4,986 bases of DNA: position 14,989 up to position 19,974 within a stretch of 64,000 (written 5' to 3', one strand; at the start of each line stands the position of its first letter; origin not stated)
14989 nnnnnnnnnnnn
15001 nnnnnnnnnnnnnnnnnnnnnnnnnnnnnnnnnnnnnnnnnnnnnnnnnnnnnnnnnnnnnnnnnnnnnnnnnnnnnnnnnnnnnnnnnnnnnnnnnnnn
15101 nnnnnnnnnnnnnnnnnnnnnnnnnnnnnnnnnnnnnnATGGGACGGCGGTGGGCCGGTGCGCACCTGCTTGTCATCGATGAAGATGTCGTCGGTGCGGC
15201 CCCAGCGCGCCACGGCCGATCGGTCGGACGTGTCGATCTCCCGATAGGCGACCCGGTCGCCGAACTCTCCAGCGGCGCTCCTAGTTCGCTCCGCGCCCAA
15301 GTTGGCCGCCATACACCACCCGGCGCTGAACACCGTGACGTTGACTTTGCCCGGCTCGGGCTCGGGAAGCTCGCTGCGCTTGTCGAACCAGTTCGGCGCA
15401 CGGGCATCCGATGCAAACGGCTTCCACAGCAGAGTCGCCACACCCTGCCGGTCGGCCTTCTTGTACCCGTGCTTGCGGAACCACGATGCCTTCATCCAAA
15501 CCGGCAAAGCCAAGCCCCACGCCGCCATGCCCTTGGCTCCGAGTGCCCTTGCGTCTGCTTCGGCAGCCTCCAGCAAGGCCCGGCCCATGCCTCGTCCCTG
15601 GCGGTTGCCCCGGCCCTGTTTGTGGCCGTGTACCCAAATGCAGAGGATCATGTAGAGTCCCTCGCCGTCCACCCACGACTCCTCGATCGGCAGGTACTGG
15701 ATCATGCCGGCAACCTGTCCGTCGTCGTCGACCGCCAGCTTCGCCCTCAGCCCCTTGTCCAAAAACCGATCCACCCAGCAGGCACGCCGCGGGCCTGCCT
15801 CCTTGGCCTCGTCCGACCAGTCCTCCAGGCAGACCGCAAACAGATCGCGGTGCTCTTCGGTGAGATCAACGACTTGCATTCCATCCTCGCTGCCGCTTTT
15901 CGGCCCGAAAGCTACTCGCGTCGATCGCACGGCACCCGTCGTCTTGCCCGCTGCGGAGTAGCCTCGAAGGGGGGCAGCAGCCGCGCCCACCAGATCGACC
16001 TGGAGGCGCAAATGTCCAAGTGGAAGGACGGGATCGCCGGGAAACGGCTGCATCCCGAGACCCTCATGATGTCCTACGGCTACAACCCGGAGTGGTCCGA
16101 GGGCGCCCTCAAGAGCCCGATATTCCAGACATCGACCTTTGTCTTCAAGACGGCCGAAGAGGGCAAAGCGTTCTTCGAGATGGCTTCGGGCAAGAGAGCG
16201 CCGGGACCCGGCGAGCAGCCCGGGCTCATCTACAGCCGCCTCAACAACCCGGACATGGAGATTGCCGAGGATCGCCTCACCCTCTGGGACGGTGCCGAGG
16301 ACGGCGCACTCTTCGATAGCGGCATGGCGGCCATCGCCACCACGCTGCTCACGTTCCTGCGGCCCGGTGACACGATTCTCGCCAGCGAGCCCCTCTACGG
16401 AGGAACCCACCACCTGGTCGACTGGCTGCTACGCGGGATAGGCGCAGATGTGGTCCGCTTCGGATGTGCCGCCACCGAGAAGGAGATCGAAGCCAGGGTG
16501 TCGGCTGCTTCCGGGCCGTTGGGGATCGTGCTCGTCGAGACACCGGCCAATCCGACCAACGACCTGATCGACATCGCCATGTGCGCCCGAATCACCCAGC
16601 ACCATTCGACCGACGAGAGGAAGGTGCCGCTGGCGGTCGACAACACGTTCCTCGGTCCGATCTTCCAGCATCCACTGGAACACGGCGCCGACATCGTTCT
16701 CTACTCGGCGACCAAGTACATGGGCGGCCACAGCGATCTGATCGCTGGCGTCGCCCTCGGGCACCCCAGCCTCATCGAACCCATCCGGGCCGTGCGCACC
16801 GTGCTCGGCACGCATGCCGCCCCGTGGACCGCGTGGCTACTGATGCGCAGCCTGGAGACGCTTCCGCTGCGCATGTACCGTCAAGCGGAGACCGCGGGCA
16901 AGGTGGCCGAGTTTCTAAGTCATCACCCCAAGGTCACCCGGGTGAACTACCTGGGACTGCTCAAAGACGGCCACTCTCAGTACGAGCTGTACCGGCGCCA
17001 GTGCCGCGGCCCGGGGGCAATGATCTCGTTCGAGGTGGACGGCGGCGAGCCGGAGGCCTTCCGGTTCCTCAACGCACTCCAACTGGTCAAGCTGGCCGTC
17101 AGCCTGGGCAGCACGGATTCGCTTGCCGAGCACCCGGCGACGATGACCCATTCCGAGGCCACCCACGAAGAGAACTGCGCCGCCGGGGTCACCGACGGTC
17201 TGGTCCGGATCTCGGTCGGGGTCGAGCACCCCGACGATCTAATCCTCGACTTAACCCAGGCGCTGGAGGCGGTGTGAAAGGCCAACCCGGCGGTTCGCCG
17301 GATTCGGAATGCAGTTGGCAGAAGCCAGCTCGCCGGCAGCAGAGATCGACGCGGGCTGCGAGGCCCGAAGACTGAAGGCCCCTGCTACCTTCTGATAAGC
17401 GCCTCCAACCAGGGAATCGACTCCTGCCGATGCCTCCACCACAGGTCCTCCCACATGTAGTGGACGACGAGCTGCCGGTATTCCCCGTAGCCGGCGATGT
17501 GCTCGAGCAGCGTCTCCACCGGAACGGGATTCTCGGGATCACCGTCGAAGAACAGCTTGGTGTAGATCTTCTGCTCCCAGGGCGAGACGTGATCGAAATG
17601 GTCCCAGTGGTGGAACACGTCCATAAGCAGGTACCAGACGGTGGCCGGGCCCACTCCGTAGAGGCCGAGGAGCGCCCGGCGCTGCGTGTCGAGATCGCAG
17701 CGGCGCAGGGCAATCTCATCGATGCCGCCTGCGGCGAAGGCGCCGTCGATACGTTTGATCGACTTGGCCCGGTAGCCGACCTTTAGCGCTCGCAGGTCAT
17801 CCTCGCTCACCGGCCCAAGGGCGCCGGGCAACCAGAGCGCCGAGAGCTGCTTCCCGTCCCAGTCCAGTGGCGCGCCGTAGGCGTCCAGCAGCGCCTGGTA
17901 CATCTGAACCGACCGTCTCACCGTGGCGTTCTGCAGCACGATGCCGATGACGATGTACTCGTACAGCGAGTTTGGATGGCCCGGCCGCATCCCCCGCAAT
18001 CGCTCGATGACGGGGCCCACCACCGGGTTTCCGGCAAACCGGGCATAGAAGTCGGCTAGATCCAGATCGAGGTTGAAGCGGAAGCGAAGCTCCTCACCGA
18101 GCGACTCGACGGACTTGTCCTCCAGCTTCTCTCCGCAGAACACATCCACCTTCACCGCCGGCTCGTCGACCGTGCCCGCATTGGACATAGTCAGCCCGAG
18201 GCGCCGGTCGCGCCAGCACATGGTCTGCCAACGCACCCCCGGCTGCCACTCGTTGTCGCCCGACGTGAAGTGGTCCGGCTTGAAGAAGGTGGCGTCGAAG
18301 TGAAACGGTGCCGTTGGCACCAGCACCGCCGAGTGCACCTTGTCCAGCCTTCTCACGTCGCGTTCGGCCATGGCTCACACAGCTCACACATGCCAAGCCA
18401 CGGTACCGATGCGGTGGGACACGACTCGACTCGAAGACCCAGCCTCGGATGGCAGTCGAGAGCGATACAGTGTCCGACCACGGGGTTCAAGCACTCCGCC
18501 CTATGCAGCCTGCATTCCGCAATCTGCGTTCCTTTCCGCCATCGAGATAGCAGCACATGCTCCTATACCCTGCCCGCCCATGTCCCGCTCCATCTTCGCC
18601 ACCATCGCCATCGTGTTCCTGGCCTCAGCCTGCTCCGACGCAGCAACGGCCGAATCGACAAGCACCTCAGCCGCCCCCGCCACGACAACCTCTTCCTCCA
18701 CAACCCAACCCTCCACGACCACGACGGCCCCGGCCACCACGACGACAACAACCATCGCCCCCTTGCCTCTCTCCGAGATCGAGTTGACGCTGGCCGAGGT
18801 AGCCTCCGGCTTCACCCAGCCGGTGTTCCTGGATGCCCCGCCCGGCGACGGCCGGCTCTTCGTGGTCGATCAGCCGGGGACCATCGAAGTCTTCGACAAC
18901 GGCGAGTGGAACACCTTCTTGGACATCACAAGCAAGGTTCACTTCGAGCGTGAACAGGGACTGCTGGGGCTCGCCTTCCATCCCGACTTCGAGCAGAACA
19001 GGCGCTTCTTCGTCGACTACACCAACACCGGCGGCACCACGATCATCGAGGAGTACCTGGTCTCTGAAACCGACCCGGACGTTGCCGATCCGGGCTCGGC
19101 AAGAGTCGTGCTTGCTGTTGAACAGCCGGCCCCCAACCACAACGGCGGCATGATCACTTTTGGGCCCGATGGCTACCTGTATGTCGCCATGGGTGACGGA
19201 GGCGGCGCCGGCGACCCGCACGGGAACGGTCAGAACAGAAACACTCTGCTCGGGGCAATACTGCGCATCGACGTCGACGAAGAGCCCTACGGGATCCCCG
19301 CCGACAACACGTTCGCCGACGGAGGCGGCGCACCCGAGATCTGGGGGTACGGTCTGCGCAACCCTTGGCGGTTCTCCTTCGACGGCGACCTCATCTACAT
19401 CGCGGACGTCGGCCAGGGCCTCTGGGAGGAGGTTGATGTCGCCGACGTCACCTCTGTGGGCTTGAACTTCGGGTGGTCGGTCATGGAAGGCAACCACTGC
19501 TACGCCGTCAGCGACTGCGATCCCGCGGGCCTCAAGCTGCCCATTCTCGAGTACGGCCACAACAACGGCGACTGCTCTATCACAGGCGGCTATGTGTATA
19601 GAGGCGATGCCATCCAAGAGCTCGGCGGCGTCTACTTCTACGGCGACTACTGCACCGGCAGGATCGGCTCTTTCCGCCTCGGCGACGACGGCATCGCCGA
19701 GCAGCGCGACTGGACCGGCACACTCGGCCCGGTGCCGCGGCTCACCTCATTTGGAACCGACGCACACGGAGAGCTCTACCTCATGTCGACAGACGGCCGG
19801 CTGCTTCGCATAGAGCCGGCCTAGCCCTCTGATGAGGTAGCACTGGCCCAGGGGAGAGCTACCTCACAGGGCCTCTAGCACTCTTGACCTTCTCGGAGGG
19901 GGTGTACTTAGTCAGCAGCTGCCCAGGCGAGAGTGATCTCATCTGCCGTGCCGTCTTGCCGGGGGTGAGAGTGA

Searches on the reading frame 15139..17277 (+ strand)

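Call 40: search_protein_families(library=pfam, proteins=[window:15139-17277:+], max_evalue=0.000001)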
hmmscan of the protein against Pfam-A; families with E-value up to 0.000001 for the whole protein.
window:15139-17277:+ (712 aa): 1 family
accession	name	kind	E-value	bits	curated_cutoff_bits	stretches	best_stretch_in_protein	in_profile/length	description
PF01053.26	Cys_Met_Meta_PP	-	1.4e-110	369.8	27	1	307-710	1-381/381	Cys/Met metabolism PLP-dependent enzyme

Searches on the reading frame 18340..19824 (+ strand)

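Call 40: search_protein_families(library=pfam, proteins=[window:18340-19824:+], max_evalue=0.000001)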
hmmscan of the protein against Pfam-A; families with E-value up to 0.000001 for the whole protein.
window:18340-19824:+ (494 aa): 1 family
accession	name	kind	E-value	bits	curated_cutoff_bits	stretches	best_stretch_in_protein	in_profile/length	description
PF07995.17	GSDH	-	5.5e-36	124.9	25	1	169-490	11-332/332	Glucose / Sorbosone dehydrogenase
